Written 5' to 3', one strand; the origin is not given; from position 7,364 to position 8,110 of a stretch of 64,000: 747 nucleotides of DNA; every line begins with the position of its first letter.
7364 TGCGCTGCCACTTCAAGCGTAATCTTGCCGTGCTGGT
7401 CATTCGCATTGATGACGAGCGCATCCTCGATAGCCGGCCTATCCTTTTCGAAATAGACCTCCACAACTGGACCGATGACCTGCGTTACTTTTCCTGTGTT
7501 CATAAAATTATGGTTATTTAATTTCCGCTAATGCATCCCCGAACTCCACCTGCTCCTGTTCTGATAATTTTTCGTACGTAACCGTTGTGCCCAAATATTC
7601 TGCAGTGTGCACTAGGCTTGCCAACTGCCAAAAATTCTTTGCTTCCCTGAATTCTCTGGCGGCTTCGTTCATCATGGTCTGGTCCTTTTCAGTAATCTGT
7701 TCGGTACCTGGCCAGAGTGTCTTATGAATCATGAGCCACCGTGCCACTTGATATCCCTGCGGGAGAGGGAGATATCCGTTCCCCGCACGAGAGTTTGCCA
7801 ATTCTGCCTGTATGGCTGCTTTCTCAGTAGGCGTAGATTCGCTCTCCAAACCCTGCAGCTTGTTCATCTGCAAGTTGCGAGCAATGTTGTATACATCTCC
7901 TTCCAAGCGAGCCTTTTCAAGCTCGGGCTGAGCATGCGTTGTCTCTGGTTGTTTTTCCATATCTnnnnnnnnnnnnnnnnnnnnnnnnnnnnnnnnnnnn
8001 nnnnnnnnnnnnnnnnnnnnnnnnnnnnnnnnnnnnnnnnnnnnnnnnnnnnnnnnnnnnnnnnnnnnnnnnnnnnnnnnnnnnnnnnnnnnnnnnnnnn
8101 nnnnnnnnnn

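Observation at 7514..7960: Extra 148-aa ORF inserted inside the F1Fo ATP-synthase operon between atpG and atpD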

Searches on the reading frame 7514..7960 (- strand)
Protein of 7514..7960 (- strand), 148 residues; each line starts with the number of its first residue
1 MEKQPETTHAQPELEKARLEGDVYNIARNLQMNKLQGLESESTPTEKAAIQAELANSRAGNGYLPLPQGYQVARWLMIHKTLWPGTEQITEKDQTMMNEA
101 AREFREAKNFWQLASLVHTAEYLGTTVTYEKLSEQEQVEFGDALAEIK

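Call 4: search_protein_families(library=pfam, proteins=[window:7514-7960:-], max_evalue=1)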
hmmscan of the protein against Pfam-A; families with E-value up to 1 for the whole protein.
window:7514-7960:- (148 aa): 0 families

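Call 5: find_homologous_proteins(query=window:7514-7960:-, max_evalue=0.001)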
Query window:7514-7960:- (148 aa): 1 proteins with E <= 0.001 among 20 candidates.
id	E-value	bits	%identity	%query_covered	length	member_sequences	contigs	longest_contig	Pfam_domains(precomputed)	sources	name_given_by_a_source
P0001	3.6e-91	320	100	100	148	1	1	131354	-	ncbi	-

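Call 7: find_encoding_contigs(protein=P0001, flank=10000, max_places=6)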
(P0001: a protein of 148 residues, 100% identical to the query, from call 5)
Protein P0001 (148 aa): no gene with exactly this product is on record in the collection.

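Call 12: search_protein_representatives(protein=window:7517-7960:-)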
Query: 148 residues. Proteins with E-value up to 0.001 (for the whole library): 32; up to 1e-10: 19; up to 1e-30: 1. The best 32 are listed.
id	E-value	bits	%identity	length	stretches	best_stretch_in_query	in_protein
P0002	2.0e-37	144.7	51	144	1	10-148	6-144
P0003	2.0e-29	118.8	46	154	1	2-144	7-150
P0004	5.2e-27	111.0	27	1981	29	49-89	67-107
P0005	1.3e-22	96.8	37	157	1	2-147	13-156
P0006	1.3e-20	90.3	37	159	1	10-148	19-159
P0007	5.3e-19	85.1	36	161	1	5-137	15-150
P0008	1.6e-18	83.5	39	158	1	6-147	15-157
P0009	1.8e-17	80.1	42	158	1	9-142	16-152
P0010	3.0e-17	79.4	39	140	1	21-146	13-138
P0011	6.5e-17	78.3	40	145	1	13-146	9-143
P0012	4.5e-15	72.3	34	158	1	2-141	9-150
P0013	6.8e-15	71.8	41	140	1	3-124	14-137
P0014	6.9e-15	71.8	36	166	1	11-145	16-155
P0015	3.7e-14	69.4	34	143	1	12-147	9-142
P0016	1.1e-13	67.9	35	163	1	12-145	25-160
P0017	1.5e-13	67.5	35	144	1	14-146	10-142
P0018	2.1e-12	63.7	36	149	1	13-146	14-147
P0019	3.0e-12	63.2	32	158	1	15-145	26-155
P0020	2.6e-11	60.2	34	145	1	9-138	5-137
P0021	6.1e-10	55.7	34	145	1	7-137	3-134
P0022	1.0e-09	55.0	32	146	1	11-130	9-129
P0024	3.1e-09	53.5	34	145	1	14-131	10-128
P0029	2.7e-05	40.7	36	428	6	48-87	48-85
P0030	6.5e-05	39.5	32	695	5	10-66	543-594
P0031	1.0e-04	38.8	34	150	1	13-125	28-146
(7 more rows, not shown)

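Call 17: find_homologous_proteins(query=A1, max_evalue=0.001)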
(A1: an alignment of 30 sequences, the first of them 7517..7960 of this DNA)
Query A1 (30 sequences) (148 aa, profile of the alignment): 4 proteins with E <= 0.001 among 5311 candidates.
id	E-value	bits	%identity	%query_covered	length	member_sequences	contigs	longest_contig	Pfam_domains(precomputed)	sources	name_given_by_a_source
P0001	1.6e-48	182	100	100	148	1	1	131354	-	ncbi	-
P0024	2.1e-40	155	33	77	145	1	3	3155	-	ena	-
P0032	2.8e-32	129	31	90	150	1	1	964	-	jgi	jgi:hypothetical protein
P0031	1.6e-31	127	31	78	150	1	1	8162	-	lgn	-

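Call 18: find_encoding_contigs(protein=P0031, flank=8000)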
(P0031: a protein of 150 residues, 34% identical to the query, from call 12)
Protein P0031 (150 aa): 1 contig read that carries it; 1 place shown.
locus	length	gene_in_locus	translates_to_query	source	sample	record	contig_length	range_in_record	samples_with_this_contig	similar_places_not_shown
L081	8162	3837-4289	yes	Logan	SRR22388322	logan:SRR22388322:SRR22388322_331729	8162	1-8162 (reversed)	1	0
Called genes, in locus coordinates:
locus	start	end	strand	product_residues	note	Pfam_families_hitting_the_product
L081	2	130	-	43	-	?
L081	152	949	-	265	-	PF04085:MreC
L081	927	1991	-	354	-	PF00022:Actin (faint), PF06723:MreB_Mbl, PF23717:DUF7159 (faint), PF00012:HSP70, PF14450:FtsA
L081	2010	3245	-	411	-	PF00587:tRNA-synt_2b, PF03129:HGTP_anticodon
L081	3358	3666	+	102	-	-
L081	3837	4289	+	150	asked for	-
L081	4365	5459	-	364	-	PF02163:Peptidase_M50, PF00595:PDZ (weak), PF13180:PDZ_2 (weak), PF17820:PDZ_6 (weak)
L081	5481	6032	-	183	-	PF01765:RRF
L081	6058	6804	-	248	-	PF13177:DNA_pol3_delta2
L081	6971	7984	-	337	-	PF00022:Actin, PF06723:MreB_Mbl, PF25216:Volactin (weak), PF00012:HSP70, PF14450:FtsA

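Call 19: find_encoding_contigs(protein=P0024, flank=8000)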
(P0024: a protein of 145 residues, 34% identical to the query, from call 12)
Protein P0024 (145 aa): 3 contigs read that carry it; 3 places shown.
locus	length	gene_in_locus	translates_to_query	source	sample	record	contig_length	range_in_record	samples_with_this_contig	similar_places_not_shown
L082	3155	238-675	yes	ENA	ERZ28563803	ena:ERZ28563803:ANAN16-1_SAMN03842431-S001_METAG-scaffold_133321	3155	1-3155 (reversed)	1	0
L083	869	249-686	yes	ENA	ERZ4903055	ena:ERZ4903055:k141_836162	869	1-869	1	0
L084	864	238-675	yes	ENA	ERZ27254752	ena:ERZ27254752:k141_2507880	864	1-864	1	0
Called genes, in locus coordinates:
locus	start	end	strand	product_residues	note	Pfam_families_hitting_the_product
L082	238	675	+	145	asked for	-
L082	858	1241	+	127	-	PF07883:Cupin_2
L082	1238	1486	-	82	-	PF01329:Pterin_4a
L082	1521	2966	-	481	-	PF13687:DUF4153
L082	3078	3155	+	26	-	?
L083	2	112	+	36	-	?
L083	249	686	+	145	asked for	-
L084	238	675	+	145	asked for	-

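Call 20: find_encoding_contigs(protein=P0002, flank=8000)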
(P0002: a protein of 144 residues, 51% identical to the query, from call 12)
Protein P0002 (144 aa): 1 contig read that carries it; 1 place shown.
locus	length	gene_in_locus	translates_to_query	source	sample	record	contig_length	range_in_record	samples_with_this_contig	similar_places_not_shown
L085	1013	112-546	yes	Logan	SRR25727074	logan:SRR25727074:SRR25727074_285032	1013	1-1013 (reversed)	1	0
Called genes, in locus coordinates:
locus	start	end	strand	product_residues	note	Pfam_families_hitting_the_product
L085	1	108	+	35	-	?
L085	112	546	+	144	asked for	-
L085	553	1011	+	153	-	?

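Call 22: find_encoding_contigs(protein=P0003, flank=6000, max_places=3)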
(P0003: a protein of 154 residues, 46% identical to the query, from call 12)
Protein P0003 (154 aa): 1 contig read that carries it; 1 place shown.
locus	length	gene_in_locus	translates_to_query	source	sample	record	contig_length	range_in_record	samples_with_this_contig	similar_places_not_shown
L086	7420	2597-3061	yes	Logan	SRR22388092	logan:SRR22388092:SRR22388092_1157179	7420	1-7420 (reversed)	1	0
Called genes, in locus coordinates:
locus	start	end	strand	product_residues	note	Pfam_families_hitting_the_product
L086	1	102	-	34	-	?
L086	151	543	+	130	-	-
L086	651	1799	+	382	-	PF13173:AAA_14, PF13635:DUF4143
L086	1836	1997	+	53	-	-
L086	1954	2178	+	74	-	-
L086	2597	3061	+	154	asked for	-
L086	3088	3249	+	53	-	PF21748:UPF0150 (weak)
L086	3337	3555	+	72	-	PF15919:HicB_lk_antitox (weak)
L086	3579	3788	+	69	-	PF07927:HicA_toxin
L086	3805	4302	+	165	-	-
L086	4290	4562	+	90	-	-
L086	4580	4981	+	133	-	PF00293:NUDIX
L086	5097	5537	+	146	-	-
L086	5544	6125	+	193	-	PF06042:NTP_transf_6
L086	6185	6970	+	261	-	PF01909:NTP_transf_2, PF18765:Polbeta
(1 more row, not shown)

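Call 23: find_encoding_contigs(protein=P0005, flank=6000, max_places=3)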
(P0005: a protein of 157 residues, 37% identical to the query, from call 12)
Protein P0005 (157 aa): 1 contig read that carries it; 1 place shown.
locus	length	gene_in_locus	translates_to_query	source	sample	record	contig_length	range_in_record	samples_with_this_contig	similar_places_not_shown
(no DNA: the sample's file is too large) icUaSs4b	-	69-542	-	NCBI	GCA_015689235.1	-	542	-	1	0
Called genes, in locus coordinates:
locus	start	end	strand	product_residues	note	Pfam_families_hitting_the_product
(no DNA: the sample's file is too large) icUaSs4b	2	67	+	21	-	?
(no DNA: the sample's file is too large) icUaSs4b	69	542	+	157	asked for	?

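Call 24: find_encoding_contigs(protein=P0006, flank=6000, max_places=3)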
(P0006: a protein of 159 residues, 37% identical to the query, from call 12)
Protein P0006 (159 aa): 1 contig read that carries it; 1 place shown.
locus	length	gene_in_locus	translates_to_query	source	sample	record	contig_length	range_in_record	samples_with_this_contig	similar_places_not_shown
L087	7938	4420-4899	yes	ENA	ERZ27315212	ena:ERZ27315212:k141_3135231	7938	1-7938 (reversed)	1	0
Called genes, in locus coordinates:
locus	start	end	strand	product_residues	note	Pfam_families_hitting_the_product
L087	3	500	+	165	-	?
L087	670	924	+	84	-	PF00137:ATP-synt_C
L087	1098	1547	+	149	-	PF00430:ATP-synt_B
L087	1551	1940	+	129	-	PF00213:OSCP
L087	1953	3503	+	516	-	PF02874:ATP-synt_ab_N (weak), PF00006:ATP-synt_ab, PF00306:ATP-synt_ab_C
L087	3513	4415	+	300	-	PF00231:ATP-synt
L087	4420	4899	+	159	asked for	-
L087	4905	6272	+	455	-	PF02874:ATP-synt_ab_N, PF00006:ATP-synt_ab, PF22919:ATP-synt_VA_C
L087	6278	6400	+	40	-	-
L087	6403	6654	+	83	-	PF02823:ATP-synt_DE_N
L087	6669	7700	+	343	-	PF00571:CBS, PF01769:MgtE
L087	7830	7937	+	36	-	?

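Call 27: find_related_loci(query=A2, collection=metagenome_contigs, flank=5000)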
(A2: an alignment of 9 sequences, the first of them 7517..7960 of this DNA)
Query A2 (148 aa) in metagenome_contigs; peptide patterns used: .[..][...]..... (x = any residue, [..] = any of these).
47 stretches matched a pattern; 3 encode a relative of the query (tblastn E <= 1e-3); 3 distinct loci.
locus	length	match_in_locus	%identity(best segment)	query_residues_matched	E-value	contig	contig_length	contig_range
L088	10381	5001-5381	38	22-148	8e-25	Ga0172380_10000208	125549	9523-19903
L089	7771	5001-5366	38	22-137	1e-24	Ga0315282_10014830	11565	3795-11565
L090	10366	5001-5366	38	22-137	1e-24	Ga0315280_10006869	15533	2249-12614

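Call 31: search_protein_families(library=pfam, proteins=[L090:1651-4389:+, L090:4241-4696:+, L090:5540-5971:+, L090:6075-6416:+, L090:6466-6819:+, L090:6839-7384:+, L090:7388-8326:+, L090:8313-8690:+, L090:8905-9624:+, L090:77-553:+], max_evalue=0.01)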
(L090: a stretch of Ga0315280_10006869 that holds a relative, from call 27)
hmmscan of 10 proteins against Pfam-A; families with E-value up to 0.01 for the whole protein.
L090:1651-4389:+ (912 aa): 6 families
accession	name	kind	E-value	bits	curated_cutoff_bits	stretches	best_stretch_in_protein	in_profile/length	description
PF07517.20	SecA_DEAD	-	1.3e-120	402.5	24.6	1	62-441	35-290/290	SecA DEAD-like domain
PF21090.3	P-loop_SecA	-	5.1e-80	268.3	27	2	456-563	1-108/205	SecA P-loop domain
PF07516.18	SecA_SW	-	2.5e-61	207.7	26.7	1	636-847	1-199/200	SecA Wing and Scaffold domain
PF01043.26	SecA_PP_bind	-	2.8e-44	150.7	23.5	1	289-397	2-110/110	SecA preprotein cross-linking domain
PF02810.21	SEC-C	-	3.2e-10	40.1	20.4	1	894-912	1-19/19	SEC-C motif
PF00271.37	Helicase_C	-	0.0022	18.7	23.5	0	473-552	2-81/110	Helicase conserved C-terminal domain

L090:4241-4696:+ (151 aa): 1 family
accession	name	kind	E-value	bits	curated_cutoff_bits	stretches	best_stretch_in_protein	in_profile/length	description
PF24615.2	Spectrin_Anc-1_2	-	0.0014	19.3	28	1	72-134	41-103/105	Nuclear anchorage protein 1, spectrin repeat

L090:5540-5971:+ (143 aa): 1 family
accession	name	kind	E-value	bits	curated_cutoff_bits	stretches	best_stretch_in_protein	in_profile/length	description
PF04266.20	ASCH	-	0.00028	22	21.2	1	13-99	7-83/103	ASCH domain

L090:6075-6416:+ (113 aa): 10 families
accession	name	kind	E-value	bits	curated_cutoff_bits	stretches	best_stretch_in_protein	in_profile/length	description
PF01022.26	HTH_5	-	3e-08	33.8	22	1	40-85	3-47/47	Bacterial regulatory protein, arsR family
PF25212.1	HVO_A0114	-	8.9e-07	29.1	27.6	1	32-90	15-73/84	HVO_A0114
PF13463.12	HTH_27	-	1.2e-05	25.9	22.2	1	41-100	5-68/68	Winged helix DNA-binding domain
PF01047.28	MarR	-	2.3e-05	24.6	24.6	1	39-85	3-49/59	MarR family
PF13384.12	HTH_23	-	0.00021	21.4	24.6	1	40-82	6-46/50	Homeodomain-like domain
PF22979.2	HTH_69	-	0.00025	21.3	27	1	53-86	26-59/69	Winged helix-turn-helix domain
PF13412.12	HTH_24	-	0.00056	19.9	21.9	1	39-84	3-48/48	Winged helix-turn-helix DNA-binding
PF12840.13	HTH_20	-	0.0013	19.1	27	0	41-84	6-49/51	Helix-turn-helix domain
PF13730.12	HTH_36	-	0.0045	17.2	25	0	51-83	20-55/55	Helix-turn-helix domain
PF13518.12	HTH_28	-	0.0053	17.3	25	0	40-82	1-41/52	Helix-turn-helix domain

L090:6466-6819:+ (117 aa): 1 family
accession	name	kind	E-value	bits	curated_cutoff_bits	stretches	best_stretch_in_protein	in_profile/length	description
PF04266.20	ASCH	-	6.9e-06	27.1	21.2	1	17-117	5-100/103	ASCH domain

L090:6839-7384:+ (181 aa): 2 families
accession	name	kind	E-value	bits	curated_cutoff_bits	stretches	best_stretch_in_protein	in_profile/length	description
PF01966.28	HD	-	1e-15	58.5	22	1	17-106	2-111/116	HD domain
PF08668.18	HDOD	-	2.4e-05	24.4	22.9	1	10-50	89-130/196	HDOD domain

L090:7388-8326:+ (312 aa): 1 family
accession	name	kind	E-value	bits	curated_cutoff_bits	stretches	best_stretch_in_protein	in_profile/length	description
PF00293.34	NUDIX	-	3.3e-12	47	21.1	1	187-302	13-132/134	NUDIX domain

L090:8313-8690:+ (125 aa): 0 families

L090:8905-9624:+ (239 aa): 1 family
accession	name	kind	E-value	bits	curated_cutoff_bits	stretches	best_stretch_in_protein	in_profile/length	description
PF00160.26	Pro_isomerase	-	3.1e-48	164.4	21.7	1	70-233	2-144/159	Cyclophilin type peptidyl-prolyl cis-trans isomerase/CLD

L090:77-553:+ (158 aa): 1 family
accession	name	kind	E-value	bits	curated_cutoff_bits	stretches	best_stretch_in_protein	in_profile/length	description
PF02873.21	MurB_C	-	7.9e-32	109.8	27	1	53-153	1-97/99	UDP-N-acetylenolpyruvoylglucosamine reductase, C-terminal domain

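Call 34: search_solved_structures(query=A1, max_evalue=10, show_alignments=2)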
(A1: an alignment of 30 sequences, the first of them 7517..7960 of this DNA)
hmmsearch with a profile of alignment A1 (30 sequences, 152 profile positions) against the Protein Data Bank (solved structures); distinct sequences matched with E-value up to 10: 4.
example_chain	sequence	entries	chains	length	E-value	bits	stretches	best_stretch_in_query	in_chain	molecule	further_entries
2o5a_A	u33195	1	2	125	0.16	14.6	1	48-83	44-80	BH1328 protein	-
3f3s_A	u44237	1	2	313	0.5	12.9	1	32-68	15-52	Lambda-crystallin homolog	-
1deg_A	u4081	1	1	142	0.54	12.8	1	92-133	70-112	CALMODULIN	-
2crh_A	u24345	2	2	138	1.3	11.6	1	103-146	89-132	Vav proto-oncogene | Proto-oncogene vav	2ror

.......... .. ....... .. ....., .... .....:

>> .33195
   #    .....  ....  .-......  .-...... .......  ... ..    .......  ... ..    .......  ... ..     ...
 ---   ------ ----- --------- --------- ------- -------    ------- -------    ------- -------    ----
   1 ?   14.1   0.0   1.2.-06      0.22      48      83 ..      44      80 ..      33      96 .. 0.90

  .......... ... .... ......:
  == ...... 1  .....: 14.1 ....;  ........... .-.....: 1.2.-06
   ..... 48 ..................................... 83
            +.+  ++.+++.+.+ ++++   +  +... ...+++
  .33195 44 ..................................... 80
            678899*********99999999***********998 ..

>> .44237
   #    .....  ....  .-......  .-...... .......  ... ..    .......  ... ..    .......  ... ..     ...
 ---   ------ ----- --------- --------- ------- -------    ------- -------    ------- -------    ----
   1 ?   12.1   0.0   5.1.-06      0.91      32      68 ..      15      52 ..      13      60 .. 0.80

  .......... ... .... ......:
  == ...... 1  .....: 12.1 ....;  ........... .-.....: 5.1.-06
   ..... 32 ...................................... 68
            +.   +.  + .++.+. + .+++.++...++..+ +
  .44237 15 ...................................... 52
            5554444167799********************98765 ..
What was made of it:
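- Tried and rejected: PDB sequence hit to 2o5a (BH1328 protein), E 0.16, over a GYExARW-like stretch: treated as chance (call 34).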

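Call 35: search_protein_families(library=phrogs, alignment_id=A1, max_evalue=0.1)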
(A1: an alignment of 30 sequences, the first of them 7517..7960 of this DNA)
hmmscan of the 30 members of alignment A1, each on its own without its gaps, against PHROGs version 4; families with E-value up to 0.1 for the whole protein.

A. member 1, window:7517-7960:- (148 aa): 0 families

B. families by the number of members that match (of 30 scanned): 14 families
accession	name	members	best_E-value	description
phrog_32905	-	1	0.0079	-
phrog_2071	-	1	0.02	ATPase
phrog_29368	-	1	0.02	-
phrog_37241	-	1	0.022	-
phrog_37496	-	1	0.025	-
phrog_24723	-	1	0.038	-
phrog_11413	-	1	0.047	-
phrog_19727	-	1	0.053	-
phrog_34590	-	1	0.067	-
phrog_6154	-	1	0.079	-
phrog_9808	-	1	0.08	-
phrog_6048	-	1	0.081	-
phrog_20484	-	1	0.089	-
phrog_10521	-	1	0.096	-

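Call 36: predict_structure(alignment_id=A1)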
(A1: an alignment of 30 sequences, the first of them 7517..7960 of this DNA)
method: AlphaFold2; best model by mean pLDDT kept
length: 148 residues; sequences in the alignment: 30
mean_pLDDT: 94.4   pTM: 0.87
mean pLDDT of the five models: 94.4, 94.2, 94.1, 94.0, 93.7
residues with pLDDT >= 90: 134; 70-90: 4; 50-70: 6; < 50: 4
segments of 3 or more residues with pLDDT < 50: 3-5
pLDDT, mean of each block of 10 residues (from residue 1): 53 94 98 94 98 98 98 99 98 99 98 98 98 98 96
secondary structure, 60 per line:
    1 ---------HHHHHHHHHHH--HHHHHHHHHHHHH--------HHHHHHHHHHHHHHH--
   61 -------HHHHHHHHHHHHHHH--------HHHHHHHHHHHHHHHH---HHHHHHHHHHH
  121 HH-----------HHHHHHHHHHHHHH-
elements in order: H10-20 H23-35 H44-58 H68-82 H91-106 H110-122 H134-147
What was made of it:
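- On Tandem helical-repeat architecture (generic alpha-solenoid): AF2 shows helix pairs at 23-35/44-58, 68-82/91-106 and 110-122/134-147 (call 36).
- Checked: AF2 gives pLDDT 94.4 and pTM 0.87 (call 36).
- AF2 pLDDT 94.4 and pTM 0.87 with 7 helices (call 36). The AF2 model is very confident (call 36).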

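Call 41: fold_search(model_id=the predicted structure, library=pdb)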
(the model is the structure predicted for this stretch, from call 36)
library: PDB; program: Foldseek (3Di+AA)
matches with E <= 10: 210; with E <= 0.001: 0
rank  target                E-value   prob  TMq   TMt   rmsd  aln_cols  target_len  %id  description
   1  8vea_A                2.5e-01  0.44  0.27  0.27   8.8       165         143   16  De novo designed helical oligomer sg266 (released 2025-01-15)
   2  2axu_B                2.8e-01  0.33  0.26  0.16  13.1       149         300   14  Structure of PrgX (released 2005-12-06)
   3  2axz_C                3.4e-01  0.28  0.26  0.17  13.2       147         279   14  Crystal structure of PrgX/cCF10 complex (released 2005-12-06)
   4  2axu_K                3.8e-01  0.23  0.25  0.16  13.1       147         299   15  Structure of PrgX (released 2005-12-06)
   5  8e0m_L                3.8e-01  0.20  0.21  0.19  12.5       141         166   18  Homotrimeric variant of tcTRP9, BGL15 (released 2023-04-12)
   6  2axu_F                5.4e-01  0.21  0.26  0.16  13.2       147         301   14  Structure of PrgX (released 2005-12-06)
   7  2axu_C                5.7e-01  0.21  0.26  0.16  13.1       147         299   14  Structure of PrgX (released 2005-12-06)
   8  2axu_J                6.0e-01  0.18  0.25  0.16  13.2       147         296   14  Structure of PrgX (released 2005-12-06)
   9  2axv_B                6.6e-01  0.20  0.26  0.17  12.6       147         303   12  Structure of PrgX Y153C mutant (released 2005-12-06)
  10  4jhr_A                7.3e-01  0.30  0.29  0.18   8.7       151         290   16  An auto-inhibited conformation of LGN reveals a distinct interaction mode between GoLoco motifs and TPR motifs (released 2013-06-05)
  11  5cwm                  7.3e-01  0.20  0.26  0.20  12.0       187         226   19  Crystal structure of de novo designed helical repeat protein DHR64 (released 2015-12-16)
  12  7xcn_Q                7.3e-01  0.16  0.25  0.20  14.5       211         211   11  Crystal structure of the MttB-MttC complex at 2.7 A resolution (released 2023-01-18)
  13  2axu_L                8.1e-01  0.18  0.26  0.17  13.2       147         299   14  Structure of PrgX (released 2005-12-06)
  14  7ue2_A                9.0e-01  0.35  0.37  0.22  10.7       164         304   18  Crystal structure of designed helical repeat protein RPB_PLP3_R6 bound to PLPx6 peptide (released 2023-03-29)
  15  4jhr_B                9.0e-01  0.28  0.29  0.19   8.7       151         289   16  An auto-inhibited conformation of LGN reveals a distinct interaction mode between GoLoco motifs and TPR motifs (released 2013-06-05)
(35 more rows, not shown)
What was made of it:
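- Closest known: TPR / Sel1 / designed helical-repeat proteins. Same: The best (non-significant) Foldseek hits are PrgX, LGN TPR domains and de novo helical repeats (call 41).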

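Call 46: search_protein_families(library=padloc, alignment_id=A1, max_evalue=0.1)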
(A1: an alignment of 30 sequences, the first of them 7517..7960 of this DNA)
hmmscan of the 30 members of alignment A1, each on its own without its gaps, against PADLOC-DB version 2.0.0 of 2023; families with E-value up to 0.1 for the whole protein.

A. member 1, window:7517-7960:- (148 aa): 0 families

B. families by the number of members that match (of 30 scanned): 2 families
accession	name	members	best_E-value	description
PDLC03421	REase_II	1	0.014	Type II restriction enzyme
PDLC03541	REase_II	1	0.027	Type II restriction enzyme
